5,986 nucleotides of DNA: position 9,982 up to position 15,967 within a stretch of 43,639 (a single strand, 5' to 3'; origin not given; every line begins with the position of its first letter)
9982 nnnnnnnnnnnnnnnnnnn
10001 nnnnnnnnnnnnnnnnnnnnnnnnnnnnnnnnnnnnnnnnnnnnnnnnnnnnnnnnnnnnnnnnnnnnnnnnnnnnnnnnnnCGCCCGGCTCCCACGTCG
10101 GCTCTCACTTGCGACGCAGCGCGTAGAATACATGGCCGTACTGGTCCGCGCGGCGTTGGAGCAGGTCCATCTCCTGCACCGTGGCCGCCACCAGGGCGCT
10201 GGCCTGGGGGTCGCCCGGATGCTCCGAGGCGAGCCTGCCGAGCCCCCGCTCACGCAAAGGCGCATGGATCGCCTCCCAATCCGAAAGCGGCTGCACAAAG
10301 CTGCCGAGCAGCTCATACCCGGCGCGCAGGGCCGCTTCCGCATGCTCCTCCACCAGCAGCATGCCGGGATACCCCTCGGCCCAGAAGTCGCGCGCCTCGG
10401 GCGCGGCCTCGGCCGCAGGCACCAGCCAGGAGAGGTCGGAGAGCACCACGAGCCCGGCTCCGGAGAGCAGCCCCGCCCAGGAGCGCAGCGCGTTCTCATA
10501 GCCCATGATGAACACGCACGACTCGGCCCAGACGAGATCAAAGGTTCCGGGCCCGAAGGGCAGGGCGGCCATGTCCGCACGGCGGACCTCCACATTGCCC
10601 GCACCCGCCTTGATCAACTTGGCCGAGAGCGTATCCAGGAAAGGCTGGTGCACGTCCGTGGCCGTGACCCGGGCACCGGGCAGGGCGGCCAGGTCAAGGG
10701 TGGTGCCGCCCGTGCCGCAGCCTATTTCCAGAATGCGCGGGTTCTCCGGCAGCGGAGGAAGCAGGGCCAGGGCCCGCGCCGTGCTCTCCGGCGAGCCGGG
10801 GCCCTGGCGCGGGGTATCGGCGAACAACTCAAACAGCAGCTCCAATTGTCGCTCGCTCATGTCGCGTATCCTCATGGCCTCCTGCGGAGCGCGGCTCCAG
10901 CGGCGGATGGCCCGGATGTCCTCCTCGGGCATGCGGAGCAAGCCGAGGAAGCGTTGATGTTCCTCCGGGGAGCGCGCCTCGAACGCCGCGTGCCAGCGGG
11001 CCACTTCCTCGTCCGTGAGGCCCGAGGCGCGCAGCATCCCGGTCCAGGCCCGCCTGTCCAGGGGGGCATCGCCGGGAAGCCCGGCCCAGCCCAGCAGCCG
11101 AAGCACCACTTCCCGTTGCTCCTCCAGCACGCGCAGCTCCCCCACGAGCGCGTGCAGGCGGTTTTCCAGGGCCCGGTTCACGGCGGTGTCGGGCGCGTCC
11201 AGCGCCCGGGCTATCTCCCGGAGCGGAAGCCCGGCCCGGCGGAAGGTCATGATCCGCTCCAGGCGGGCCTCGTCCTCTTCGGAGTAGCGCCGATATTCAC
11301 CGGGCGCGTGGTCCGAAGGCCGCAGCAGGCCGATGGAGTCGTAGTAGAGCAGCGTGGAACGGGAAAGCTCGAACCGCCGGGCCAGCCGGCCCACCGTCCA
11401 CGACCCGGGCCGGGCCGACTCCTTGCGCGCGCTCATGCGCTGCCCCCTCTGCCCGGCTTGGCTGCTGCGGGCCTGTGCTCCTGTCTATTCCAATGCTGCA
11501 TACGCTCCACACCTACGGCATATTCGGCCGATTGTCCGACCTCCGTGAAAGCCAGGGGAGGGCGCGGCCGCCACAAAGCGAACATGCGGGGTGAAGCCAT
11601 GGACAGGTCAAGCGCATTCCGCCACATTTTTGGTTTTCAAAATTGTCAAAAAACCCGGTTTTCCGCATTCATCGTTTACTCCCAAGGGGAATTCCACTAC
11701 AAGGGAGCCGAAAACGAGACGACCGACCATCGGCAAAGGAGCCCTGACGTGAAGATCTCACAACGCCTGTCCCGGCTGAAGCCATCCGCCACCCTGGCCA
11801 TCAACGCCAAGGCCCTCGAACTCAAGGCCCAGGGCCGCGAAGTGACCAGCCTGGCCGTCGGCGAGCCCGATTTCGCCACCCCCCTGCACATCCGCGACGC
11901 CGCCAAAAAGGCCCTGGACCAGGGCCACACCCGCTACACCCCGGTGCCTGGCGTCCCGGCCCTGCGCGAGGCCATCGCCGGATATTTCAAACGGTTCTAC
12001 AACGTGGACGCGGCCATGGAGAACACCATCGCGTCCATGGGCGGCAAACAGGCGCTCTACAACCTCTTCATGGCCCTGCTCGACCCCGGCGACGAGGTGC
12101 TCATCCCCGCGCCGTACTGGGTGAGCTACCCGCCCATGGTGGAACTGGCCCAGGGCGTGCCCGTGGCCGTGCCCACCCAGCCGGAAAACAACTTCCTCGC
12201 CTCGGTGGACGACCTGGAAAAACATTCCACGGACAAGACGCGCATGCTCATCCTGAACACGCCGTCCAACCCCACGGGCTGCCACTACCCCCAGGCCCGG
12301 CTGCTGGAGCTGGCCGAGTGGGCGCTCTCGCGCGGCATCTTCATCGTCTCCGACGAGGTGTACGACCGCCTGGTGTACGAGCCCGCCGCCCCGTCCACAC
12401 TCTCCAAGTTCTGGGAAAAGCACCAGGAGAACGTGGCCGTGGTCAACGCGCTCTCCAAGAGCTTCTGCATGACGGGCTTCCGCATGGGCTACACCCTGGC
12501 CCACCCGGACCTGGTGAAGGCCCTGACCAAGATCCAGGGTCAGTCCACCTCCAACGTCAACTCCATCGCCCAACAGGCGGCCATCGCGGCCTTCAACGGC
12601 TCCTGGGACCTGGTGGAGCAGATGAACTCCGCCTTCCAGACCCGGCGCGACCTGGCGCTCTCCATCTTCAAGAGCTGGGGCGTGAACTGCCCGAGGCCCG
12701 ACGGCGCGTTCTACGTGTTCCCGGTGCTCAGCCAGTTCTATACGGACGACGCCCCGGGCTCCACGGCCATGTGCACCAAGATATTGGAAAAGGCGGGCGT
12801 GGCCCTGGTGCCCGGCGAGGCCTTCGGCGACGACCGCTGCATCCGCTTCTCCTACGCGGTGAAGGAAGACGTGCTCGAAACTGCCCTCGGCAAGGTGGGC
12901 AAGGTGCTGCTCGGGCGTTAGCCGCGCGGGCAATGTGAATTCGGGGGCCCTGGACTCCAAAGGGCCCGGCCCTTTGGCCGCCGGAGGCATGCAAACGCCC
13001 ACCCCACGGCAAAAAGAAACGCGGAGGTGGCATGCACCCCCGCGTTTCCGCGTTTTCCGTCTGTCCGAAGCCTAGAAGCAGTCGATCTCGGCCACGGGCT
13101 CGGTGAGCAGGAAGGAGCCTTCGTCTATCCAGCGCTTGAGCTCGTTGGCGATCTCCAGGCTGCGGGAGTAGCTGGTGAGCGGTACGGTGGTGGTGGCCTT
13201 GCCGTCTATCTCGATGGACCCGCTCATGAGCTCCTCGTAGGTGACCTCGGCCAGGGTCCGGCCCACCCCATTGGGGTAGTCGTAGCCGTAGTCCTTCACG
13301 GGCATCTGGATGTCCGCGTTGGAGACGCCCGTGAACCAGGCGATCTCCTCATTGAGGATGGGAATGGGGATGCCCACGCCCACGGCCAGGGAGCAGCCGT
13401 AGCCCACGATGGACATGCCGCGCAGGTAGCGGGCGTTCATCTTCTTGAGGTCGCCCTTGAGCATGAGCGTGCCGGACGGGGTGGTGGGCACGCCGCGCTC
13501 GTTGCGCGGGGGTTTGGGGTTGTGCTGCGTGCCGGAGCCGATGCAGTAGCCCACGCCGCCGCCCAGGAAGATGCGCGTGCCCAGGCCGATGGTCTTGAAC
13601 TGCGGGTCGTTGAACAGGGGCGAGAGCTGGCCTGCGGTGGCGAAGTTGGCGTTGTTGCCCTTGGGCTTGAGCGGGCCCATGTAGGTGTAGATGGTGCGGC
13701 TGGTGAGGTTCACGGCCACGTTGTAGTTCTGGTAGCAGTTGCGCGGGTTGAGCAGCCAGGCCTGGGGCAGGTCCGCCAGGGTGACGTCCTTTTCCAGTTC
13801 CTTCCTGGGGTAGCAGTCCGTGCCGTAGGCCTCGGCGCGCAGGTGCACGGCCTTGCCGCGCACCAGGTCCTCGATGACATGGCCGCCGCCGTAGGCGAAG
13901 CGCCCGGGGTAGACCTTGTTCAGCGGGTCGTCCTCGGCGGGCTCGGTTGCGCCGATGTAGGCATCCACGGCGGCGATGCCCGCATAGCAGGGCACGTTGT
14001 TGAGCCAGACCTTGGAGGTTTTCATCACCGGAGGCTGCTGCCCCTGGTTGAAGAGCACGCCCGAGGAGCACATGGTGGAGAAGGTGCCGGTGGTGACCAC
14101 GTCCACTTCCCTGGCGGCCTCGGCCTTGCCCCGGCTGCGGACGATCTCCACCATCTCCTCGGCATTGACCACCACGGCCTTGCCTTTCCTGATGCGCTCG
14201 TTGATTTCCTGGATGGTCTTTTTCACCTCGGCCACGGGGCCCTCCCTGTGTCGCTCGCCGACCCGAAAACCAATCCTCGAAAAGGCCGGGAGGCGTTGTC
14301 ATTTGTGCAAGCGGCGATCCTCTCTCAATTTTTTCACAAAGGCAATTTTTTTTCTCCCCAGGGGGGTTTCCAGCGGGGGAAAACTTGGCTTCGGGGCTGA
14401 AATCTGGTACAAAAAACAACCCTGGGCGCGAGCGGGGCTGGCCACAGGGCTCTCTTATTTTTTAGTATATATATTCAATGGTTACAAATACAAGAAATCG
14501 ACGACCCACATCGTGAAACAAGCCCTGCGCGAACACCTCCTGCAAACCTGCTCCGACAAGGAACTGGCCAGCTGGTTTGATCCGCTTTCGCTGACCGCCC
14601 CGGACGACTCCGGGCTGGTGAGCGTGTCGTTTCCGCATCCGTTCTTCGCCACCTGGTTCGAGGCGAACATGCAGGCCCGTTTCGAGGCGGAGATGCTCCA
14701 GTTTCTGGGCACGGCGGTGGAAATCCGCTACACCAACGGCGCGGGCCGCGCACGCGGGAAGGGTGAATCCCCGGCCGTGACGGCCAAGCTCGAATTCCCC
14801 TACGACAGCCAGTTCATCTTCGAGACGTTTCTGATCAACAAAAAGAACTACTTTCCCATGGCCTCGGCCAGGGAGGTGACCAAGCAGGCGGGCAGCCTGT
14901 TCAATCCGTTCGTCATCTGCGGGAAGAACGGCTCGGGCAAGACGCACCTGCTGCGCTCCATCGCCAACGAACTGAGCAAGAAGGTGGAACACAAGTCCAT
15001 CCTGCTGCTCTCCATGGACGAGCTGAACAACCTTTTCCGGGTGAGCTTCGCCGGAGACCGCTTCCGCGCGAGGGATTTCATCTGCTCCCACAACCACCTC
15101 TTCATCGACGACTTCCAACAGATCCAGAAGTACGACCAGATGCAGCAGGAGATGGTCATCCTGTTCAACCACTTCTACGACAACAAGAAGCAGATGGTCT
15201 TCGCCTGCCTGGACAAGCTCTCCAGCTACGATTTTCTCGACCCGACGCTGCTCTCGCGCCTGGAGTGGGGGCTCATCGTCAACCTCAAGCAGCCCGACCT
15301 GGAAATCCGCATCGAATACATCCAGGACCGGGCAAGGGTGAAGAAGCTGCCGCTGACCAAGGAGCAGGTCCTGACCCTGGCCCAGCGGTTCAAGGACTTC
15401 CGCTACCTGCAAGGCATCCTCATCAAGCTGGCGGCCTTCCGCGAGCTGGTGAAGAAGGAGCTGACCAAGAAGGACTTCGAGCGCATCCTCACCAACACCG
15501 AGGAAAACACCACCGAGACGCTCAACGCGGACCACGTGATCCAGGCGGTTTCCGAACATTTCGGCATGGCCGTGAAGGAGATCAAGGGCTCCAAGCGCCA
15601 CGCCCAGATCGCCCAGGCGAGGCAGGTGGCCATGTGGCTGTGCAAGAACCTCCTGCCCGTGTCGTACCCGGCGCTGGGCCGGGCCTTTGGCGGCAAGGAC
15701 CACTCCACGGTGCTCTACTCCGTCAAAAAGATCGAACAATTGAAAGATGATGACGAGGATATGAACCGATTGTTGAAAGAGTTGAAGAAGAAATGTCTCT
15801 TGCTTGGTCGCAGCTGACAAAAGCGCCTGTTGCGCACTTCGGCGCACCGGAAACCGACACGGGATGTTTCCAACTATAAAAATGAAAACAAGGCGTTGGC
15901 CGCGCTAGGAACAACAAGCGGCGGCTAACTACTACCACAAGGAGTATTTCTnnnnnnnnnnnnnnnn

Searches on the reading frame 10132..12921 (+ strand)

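Call 31: search_protein_families(library=pfam, proteins=[window:10132-12921:+], max_evalue=0.00001)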
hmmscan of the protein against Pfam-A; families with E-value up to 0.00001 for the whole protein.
window:10132-12921:+ (929 aa): 1 family
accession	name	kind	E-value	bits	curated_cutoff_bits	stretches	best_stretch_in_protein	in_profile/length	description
PF00155.27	Aminotran_1_2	-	1.3e-69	235.5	19.7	1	570-921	2-360/361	Aminotransferase class I and II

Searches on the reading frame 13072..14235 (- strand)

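Call 31: search_protein_families(library=pfam, proteins=[window:13072-14235:-], max_evalue=0.00001)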
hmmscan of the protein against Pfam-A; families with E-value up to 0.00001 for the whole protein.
window:13072-14235:- (387 aa): 1 family
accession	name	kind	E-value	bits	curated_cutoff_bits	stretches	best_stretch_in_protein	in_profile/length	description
PF01837.22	HcyBio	-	1.4e-154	514.7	26.2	1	20-377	1-349/349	Homocysteine biosynthesis enzyme, sulfur-incorporation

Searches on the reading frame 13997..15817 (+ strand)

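Call 31: search_protein_families(library=pfam, proteins=[window:13997-15817:+], max_evalue=0.00001)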
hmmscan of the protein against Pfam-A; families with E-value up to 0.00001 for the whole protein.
window:13997-15817:+ (606 aa): 2 families
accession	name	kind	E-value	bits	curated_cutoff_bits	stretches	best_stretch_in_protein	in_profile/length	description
PF00308.24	Bac_DnaA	-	2.9e-29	102.8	23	1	270-428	2-161/162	Bacterial DnaA ATPAse domain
PF08299.17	Bac_DnaA_C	-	6.4e-27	93.8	31.5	1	512-579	2-69/69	Bacterial dnaA protein helix-turn-helix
